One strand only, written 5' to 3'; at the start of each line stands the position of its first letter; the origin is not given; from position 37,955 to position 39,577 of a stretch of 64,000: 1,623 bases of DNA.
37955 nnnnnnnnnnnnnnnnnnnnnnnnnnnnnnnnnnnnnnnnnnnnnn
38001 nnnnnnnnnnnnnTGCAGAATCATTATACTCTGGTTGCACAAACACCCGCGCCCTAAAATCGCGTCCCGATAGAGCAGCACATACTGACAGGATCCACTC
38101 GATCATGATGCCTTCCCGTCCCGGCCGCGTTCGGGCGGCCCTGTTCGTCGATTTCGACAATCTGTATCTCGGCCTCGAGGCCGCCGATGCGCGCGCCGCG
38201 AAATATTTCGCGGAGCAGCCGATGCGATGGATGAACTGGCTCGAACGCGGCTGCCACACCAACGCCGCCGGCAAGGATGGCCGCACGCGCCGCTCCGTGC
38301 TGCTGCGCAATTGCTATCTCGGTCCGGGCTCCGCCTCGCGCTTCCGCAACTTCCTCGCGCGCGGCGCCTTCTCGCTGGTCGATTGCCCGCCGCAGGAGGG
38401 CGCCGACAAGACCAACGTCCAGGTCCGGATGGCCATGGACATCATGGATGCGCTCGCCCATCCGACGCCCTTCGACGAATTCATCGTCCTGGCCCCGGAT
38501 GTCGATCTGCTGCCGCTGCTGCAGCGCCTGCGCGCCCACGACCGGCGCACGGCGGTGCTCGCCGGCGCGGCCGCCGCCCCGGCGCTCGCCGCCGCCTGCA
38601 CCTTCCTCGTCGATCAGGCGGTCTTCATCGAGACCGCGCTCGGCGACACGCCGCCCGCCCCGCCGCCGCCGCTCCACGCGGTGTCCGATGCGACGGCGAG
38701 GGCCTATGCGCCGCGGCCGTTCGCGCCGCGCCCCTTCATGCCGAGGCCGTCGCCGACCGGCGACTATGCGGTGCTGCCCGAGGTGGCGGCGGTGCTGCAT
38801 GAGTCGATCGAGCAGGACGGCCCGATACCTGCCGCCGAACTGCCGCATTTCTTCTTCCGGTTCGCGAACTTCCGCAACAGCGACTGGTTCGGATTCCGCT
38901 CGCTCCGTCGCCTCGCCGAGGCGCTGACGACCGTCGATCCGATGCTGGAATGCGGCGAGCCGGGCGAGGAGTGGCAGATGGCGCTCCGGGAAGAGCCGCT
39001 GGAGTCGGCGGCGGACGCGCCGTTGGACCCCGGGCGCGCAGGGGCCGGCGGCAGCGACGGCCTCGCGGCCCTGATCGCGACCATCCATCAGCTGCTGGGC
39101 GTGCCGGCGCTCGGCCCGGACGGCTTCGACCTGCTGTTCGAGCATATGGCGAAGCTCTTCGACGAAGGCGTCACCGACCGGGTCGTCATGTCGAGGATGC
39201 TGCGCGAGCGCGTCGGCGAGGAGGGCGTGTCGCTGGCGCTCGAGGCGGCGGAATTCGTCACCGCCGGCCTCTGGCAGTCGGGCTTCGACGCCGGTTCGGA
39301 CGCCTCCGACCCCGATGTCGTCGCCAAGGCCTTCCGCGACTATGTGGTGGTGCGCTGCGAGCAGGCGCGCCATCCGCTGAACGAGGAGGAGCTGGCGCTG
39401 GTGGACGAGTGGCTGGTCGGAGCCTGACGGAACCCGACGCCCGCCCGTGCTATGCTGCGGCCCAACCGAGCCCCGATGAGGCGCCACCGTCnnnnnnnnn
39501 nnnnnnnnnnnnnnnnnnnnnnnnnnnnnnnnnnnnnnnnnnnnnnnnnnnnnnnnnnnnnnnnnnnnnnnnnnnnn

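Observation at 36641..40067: PHA locus containing a NYN/OST-HTH putative RNase between the phaC-like gene and phaR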

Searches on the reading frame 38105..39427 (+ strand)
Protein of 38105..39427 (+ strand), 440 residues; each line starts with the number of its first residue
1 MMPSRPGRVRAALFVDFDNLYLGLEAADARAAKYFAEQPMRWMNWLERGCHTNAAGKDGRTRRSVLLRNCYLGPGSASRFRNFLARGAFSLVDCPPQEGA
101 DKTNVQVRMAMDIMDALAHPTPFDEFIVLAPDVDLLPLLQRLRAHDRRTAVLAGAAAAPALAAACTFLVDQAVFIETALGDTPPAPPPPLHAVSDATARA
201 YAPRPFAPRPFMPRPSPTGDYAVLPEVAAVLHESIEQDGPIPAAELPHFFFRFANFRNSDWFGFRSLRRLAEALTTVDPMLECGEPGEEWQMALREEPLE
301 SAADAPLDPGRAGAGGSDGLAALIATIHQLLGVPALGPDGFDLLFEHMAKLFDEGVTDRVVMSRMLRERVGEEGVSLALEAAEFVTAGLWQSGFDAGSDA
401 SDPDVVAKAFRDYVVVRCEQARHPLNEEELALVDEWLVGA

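Call 3: search_protein_families(library=pfam, proteins=[window:38105-39427:+], max_evalue=0.01)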
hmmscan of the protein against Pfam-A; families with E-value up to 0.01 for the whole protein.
window:38105-39427:+ (440 aa): 1 family
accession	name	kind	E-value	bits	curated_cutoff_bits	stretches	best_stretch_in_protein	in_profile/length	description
PF01936.24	NYN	-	9e-15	55.9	24.2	1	10-166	1-139/145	NYN domain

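Call 4: search_protein_families(library=ncbifam, proteins=[window:38105-39427:+], max_evalue=0.01)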
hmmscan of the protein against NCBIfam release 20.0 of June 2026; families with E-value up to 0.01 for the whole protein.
window:38105-39427:+ (440 aa): 0 families

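Call 5: find_homologous_proteins(query=window:38105-39427:+, max_evalue=0.001)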
Query window:38105-39427:+ (440 aa): 29 proteins with E <= 0.001 among 8000 candidates.
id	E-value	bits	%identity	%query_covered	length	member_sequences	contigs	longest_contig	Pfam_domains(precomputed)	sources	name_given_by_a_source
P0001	1.2e-291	985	100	100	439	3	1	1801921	PF01936.25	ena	-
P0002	5.0e-207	706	71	100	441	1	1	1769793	PF01936.25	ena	-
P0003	1.9e-206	704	72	100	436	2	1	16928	PF01936.25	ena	-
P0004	5.4e-206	703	71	100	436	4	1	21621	PF01936.25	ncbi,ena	-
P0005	5.2e-205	700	71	100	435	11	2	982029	PF01936.25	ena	-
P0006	1.4e-204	698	71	100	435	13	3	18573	PF01936.25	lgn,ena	-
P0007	2.9e-204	697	70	100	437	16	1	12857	PF01936.25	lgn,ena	-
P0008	2.9e-204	697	71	100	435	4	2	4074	PF01936.25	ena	-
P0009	6.5e-203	693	71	100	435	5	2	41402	PF01936.25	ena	-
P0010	9.8e-203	692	71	100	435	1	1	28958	PF01936.25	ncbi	-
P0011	1.4e-202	692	70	100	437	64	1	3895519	PF01936.25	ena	-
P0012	1.4e-201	688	71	100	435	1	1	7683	PF01936.25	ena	-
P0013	1.0e-199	682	68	100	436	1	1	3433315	PF01936.25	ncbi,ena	-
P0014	5.0e-199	680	69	100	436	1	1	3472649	PF01936.25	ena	-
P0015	9.2e-195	666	67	100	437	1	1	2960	PF01936.25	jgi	-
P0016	1.2e-186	639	65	100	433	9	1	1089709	PF01936.25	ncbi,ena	-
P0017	6.7e-153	528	56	100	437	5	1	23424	PF01936.25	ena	-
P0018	3.0e-130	453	74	65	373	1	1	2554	PF00589.28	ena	-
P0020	7.4e-69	251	40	72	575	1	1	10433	PF01936.25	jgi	jgi:hypothetical protein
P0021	1.5e-67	247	42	65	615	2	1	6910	PF01936.25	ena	-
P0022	7.2e-65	238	41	65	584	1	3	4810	PF01936.25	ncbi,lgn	-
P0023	7.2e-59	218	38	61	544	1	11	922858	PF01936.25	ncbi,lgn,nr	ncbi:MAG: NYN domain-containing protein [candidate division KSB1 bacterium]|nr:NYN domain-containing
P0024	1.5e-55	207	33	100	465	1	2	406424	PF01936.25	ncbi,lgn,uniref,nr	ncbi:Uncharacterized conserved protein, LabA/DUF88 family [Tistlia consotensis]|uniref:Uncharacteriz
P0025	1.0e-48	185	39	65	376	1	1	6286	PF01936.25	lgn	-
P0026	2.6e-41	160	42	40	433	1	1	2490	PF01936.25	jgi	-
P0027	3.3e-31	127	39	50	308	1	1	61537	PF01936.25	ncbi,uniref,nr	ncbi:NYN domain-containing protein [Roseomonas sp. E05]|uniref:NYN domain-containing protein n=1 Tax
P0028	1.5e-26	112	34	40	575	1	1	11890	PF01936.25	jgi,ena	-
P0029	4.0e-26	110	38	39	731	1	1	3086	PF01936.25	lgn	-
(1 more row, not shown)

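Call 8: find_related_loci(query=A1, collection=genome_contigs, flank=8000)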
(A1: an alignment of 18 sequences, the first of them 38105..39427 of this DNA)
Query A1 (440 aa) in genome_contigs; peptide patterns used: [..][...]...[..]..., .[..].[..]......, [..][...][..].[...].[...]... (x = any residue, [..] = any of these).
600 stretches matched a pattern (row limit reached: there are more); 425 encode a relative of the query (tblastn E <= 1e-3); the best 80 are kept; 80 distinct loci.
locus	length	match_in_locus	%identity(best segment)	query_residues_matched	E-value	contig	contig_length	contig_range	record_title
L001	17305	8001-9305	72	1-440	0e+0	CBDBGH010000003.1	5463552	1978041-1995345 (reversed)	MAG: Alphaproteobacteria bacterium isolate b99f4e08-eaad-4535-8bab-8af14a35acd4 genome assembly, contig: contig_2, whole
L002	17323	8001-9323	71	1-440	0e+0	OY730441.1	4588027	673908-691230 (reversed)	MAG: Alphaproteobacteria bacterium isolate 2bca5935-da77-4c02-97f9-8bc961abb569 genome assembly, chromosome: 1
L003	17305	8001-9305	70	1-440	0e+0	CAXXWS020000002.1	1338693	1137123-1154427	MAG: Alphaproteobacteria bacterium isolate 6cdd39bc-b7d8-419f-bd13-d60c8cdfee59 genome assembly, contig: contig_2, whole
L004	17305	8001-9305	71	1-440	0e+0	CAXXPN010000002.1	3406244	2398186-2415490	MAG: Alphaproteobacteria bacterium isolate 777528ef-fd8a-40bb-88bf-29da65da1541 genome assembly, contig: contig_2, whole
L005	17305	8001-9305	70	1-440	0e+0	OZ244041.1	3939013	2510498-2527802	MAG: Alphaproteobacteria bacterium isolate f7210445-354a-4bb2-b242-0c6f4feb337f genome assembly, chromosome: 1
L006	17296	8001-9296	70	1-440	0e+0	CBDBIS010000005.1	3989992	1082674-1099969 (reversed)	MAG: Alphaproteobacteria bacterium isolate 1c27fcd0-475b-40ea-bcc6-78b425081152 genome assembly, contig: contig_5, whole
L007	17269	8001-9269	33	1-440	9e-63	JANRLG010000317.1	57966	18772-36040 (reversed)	MAG: Thermoanaerobaculia bacterium isolate bins.484 k141_4171213, whole genome shotgun sequence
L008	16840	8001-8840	41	9-313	4e-62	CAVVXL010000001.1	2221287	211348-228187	MAG: uncultured Acidobacteriota bacterium isolate MFD04580.bin.1.42 genome assembly, contig: contig_14298, whole genome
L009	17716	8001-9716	43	8-440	5e-62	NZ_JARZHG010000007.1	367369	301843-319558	Polyangium sp. y55x31 NODE_7_length_367369_cov_18.663108, whole genome shotgun sequence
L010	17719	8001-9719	42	8-440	9e-61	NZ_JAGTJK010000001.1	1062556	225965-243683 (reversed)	Polyangium jinanense strain SDU13 Scaffold1, whole genome shotgun sequence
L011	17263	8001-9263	41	6-317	2e-60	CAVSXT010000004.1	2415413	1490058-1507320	MAG: uncultured Acidobacteriota bacterium isolate MFD05521.bin.1.4 genome assembly, contig: contig_4704, whole genome sh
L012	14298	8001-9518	40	3-440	2e-60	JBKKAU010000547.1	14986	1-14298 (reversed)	MAG: Thermoanaerobaculia bacterium isolate swi_bin.312 S1Ck127_6963861_flag_1_multi_9.0000_len_14986, whole genome shotg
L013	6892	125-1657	41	6-439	3e-60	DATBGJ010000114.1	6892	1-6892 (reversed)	MAG TPA_asm: Thermoanaerobaculia bacterium isolate SMAG_U3834 k141_3014707, whole genome shotgun sequence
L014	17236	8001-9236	41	6-306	3e-60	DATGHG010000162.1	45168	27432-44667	MAG TPA_asm: Thermoanaerobaculia bacterium isolate SMAG_U9774 k141_1572651, whole genome shotgun sequence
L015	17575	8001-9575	39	1-440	2e-60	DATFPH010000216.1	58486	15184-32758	MAG TPA_asm: Thermoanaerobaculia bacterium isolate SMAG_U9298 k141_496187, whole genome shotgun sequence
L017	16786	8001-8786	41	9-294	1e-59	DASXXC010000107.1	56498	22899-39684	MAG TPA_asm: Thermoanaerobaculia bacterium isolate SMAG_U4788 k141_428000, whole genome shotgun sequence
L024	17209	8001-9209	34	6-440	1e-58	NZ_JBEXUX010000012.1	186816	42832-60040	Embleya sp. NPDC005971 NPDC005971_278_E5.ctg-0012, whole genome shotgun sequence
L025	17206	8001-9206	33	6-439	2e-58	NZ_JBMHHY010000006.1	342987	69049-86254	Embleya sp. AB8 Ga0532222_06, whole genome shotgun sequence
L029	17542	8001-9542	39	6-439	9e-58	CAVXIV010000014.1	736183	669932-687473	MAG: uncultured Acidobacteriota bacterium isolate MFD03066.bin.2.238 genome assembly, contig: contig_32907, whole genome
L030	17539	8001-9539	40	6-439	6e-58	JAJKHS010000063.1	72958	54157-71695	MAG: Thermoanaerobaculum sp. isolate b48_HoplandSoilSeptJan k101_367132, whole genome shotgun sequence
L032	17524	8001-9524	40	6-439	1e-57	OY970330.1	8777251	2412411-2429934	MAG: Thermoanaerobaculaceae bacterium isolate MFD05537.bin.c.1 genome assembly, chromosome: 1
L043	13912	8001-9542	40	6-439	1e-56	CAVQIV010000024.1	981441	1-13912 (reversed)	MAG: Thermoanaerobaculaceae bacterium isolate MFD10043.bin.2.76 genome assembly, contig: contig_9211, whole genome shotg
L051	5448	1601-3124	38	6-439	1e-55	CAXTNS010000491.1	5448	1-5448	MAG TPA_asm: uncultured Thermoanaerobaculia bacterium isolate public_SRR14722161_metawrap_bin.3 genome assembly, contig:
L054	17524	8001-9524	39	6-439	5e-55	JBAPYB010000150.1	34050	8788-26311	MAG: Thermoanaerobaculia bacterium isolate MFD00413_ilm_asm_bin5 k127_88934, whole genome shotgun sequence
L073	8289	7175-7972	38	10-294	2e-52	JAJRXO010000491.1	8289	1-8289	MAG: Chloroflexota bacterium isolate Dive96_bin3.165 k141_3426156, whole genome shotgun sequence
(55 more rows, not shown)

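Call 10: find_encoding_contigs(protein=P0017, flank=8000, max_places=2)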
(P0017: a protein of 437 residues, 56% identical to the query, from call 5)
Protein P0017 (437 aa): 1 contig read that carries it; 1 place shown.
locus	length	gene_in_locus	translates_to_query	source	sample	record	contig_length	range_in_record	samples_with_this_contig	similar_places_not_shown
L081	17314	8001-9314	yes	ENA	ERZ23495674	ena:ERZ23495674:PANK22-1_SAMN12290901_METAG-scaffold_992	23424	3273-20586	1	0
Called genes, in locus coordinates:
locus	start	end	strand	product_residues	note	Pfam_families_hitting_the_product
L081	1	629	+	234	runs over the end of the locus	PF00590:TP_methylase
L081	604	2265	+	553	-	PF11760:CbiG_N, PF01890:CbiG_C, PF00590:TP_methylase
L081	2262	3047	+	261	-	PF00590:TP_methylase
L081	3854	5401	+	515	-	-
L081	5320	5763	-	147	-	PF00293:NUDIX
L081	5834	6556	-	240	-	PF00106:adh_short, PF01370:Epimerase (weak), PF08659:KR, PF13561:adh_short_C2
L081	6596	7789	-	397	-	PF00561:Abhydrolase_1 (weak)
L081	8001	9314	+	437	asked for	PF01936:NYN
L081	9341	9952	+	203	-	PF07879:PHB_acc_N, PF05233:PHB_acc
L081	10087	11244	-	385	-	PF01266:DAO (faint), PF01494:FAD_binding_3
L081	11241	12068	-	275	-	PF00296:Bac_luciferase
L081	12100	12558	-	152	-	PF01575:MaoC_dehydratas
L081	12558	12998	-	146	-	PF00903:Glyoxalase, PF13669:Glyoxalase_4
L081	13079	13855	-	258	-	PF00378:ECH_1, PF16113:ECH_2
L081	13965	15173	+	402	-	PF02515:CoA_transf_3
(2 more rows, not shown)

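Call 11: find_encoding_contigs(protein=P0024, flank=8000, max_places=2)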
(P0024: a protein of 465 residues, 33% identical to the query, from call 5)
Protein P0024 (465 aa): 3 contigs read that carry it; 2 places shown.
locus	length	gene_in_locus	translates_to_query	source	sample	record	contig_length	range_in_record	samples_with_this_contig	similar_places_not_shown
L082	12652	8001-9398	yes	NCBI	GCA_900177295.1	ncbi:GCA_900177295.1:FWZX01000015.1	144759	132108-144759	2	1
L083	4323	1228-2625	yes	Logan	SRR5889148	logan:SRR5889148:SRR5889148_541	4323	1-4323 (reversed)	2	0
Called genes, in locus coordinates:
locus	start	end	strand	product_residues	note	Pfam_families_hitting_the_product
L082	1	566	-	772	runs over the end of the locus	PF21084:WHD_DUF4423_like (weak), PF02624:YcaO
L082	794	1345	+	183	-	PF05128:DUF697 (weak)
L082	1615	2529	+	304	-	PF07885:Ion_trans_2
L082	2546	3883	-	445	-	PF10011:DUF2254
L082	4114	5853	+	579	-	PF00999:Na_H_Exchanger, PF02254:TrkA_N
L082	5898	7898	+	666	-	PF00289:Biotin_carb_N, PF02222:ATP-grasp, PF02786:CPSase_L_D2, PF07478:Dala_Dala_lig_C (weak), PF25973:BSH_CzcB (faint), PF02785:Biotin_carb_C, PF21139:BT_MCC_alpha, PF00364:Biotin_lipoyl, +1 more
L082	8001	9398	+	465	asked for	PF01936:NYN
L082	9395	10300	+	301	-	PF00682:HMGL-like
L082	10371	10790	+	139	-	PF07370:DUF1489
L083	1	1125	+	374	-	?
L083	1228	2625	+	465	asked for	PF01936:NYN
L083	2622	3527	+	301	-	PF00682:HMGL-like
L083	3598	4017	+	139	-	PF07370:DUF1489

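Call 12: find_encoding_contigs(protein=P0027, flank=8000, max_places=2)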
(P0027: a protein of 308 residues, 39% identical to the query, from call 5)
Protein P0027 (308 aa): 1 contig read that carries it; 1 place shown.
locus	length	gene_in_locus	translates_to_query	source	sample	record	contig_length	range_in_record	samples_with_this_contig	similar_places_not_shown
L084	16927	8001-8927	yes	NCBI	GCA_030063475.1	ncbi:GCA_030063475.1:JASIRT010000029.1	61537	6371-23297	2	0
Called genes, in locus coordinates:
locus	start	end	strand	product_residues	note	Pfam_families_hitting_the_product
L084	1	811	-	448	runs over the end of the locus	PF00083:Sugar_tr, PF07690:MFS_1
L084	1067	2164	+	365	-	PF00116:COX2 (weak), PF06481:COX_ARM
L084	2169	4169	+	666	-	PF00115:COX1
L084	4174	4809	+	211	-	PF00510:COX3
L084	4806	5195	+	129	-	PF03626:COX4_pro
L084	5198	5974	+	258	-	PF02104:SURF1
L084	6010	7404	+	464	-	PF25323:6TM_PilS, PF00512:HisKA (weak), PF02518:HATPase_c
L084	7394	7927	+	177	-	PF00072:Response_reg, PF02954:HTH_8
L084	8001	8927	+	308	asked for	PF01936:NYN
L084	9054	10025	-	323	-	PF03401:TctC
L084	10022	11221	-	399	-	PF02515:CoA_transf_3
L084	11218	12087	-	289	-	PF13452:FAS1_DH_region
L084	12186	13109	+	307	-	PF00126:HTH_1, PF13556:HTH_30 (faint), PF03466:LysR_substrate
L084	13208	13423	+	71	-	PF07311:Dodecin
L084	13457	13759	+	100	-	-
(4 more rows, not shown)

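Call 13: find_encoding_contigs(protein=P0001, flank=10000, max_places=2)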
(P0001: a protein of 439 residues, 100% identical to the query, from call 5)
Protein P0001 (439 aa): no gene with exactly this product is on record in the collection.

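Call 23: search_protein_families(library=pfam, proteins=[L030:9657-10055:+, L051:4538-5074:+, L032:6898-7677:-, L043:11377-13911:-, L054:10469-11767:-, L017:5462-6994:+, L073:3530-7063:+, L029:10242-10958:+, L025:5996-7813:-, L024:10093-11430:-], max_evalue=0.001)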
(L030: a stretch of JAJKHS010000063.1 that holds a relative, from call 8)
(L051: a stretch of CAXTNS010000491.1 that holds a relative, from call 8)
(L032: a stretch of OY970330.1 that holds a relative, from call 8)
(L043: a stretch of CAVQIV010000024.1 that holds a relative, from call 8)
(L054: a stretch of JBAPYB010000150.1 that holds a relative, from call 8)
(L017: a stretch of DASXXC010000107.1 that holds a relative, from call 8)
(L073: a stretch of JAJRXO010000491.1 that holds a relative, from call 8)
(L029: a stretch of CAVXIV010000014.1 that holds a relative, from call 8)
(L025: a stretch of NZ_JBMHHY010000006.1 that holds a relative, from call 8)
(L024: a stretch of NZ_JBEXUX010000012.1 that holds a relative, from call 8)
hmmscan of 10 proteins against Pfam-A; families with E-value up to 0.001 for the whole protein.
L030:9657-10055:+ (132 aa): 1 family
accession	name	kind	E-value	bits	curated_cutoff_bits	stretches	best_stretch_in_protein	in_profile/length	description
PF11042.13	DUF2750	-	2.4e-22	79.4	27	1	28-123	4-102/102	Protein of unknown function (DUF2750)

L051:4538-5074:+ (178 aa): 1 family
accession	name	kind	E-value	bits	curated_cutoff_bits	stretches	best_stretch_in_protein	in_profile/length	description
PF01894.22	UPF0047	-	5.9e-42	143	27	1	16-121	1-108/117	Uncharacterised protein family UPF0047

L032:6898-7677:- (259 aa): 1 family
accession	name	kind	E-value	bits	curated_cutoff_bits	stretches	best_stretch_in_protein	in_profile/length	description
PF03544.19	TonB_C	-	3.7e-24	85.4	24.6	1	181-257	2-79/79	Gram-negative bacterial TonB protein C-terminal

L043:11377-13911:- (844 aa): 3 families
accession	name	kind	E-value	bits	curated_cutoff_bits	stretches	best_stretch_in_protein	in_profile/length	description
PF13519.12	VWA_2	-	7.4e-10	39.9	27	1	635-733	1-106/107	von Willebrand factor type A domain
PF00092.34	VWA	-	1.5e-09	38.7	23.8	1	635-794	2-170/174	von Willebrand factor type A domain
PF17957.7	Big_7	-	5.9e-07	30.5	24.1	0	493-542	3-52/70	Bacterial Ig domain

L054:10469-11767:- (432 aa): 1 family
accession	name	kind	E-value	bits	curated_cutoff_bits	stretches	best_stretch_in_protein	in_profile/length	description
PF01244.27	Peptidase_M19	-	1.9e-120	402.3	26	1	41-404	2-319/319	Membrane dipeptidase (Peptidase family M19)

L017:5462-6994:+ (510 aa): 2 families
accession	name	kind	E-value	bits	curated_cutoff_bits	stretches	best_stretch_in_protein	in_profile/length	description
PF07228.17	SpoIIE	-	9.4e-51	172.9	25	1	318-504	4-189/192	Stage II sporulation protein E (SpoIIE)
PF07695.17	7TMR-DISM_7TM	-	8.8e-07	29.5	29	1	67-245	15-194/205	7TM diverse intracellular signalling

L073:3530-7063:+ (1177 aa): 4 families
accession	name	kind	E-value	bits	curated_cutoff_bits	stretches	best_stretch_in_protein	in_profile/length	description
PF00133.28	tRNA-synt_1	-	3.1e-74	250.6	22.7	2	232-743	131-403/414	tRNA synthetases class I (I, L, M and V)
PF19302.4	DUF5915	-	9e-48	162.8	27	1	978-1174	2-193/195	Domain of unknown function (DUF5915)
PF08264.19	Anticodon_1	-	7.2e-31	107.5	25.1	1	809-960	1-146/148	Anticodon-binding domain of tRNA ligase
PF09334.17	tRNA-synt_1g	-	7.1e-08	32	20.1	0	642-749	248-361/391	tRNA synthetases class I (M)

L029:10242-10958:+ (238 aa): 1 family
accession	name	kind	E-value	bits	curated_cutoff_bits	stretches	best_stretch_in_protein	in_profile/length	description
PF08843.17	AbiEii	-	4.9e-16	59.8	22.5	1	19-195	3-191/238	Nucleotidyl transferase AbiEii toxin, Type IV TA system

L025:5996-7813:- (605 aa): 2 families
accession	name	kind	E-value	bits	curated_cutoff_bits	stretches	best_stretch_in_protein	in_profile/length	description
PF00501.34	AMP-binding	-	2.5e-47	162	29.9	1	38-421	18-384/384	AMP-binding enzyme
PF13193.12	AMP-binding_C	-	4.5e-08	34.3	24.5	1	475-548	5-76/76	AMP-binding enzyme C-terminal domain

L024:10093-11430:- (445 aa): 5 families
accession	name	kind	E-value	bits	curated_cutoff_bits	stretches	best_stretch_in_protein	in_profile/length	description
PF22691.2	Thiolase_C_1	-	1e-37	129.5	28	1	317-431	19-132/144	Thiolase C-terminal domain-like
PF00108.29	Thiolase_N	-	4.2e-20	72.6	26.4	1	51-276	2-259/260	Thiolase, N-terminal domain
PF02803.24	Thiolase_C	-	2.3e-10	40.6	27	1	319-411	25-99/123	Thiolase, C-terminal domain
PF00109.32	ketoacyl-synt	-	9.8e-05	22.5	20.8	1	94-158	143-204/252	Beta-ketoacyl synthase, N-terminal domain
PF08545.16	ACP_syn_III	-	0.00078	19.7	24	0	123-159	2-38/80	3-Oxoacyl-[acyl-carrier-protein (ACP)] synthase III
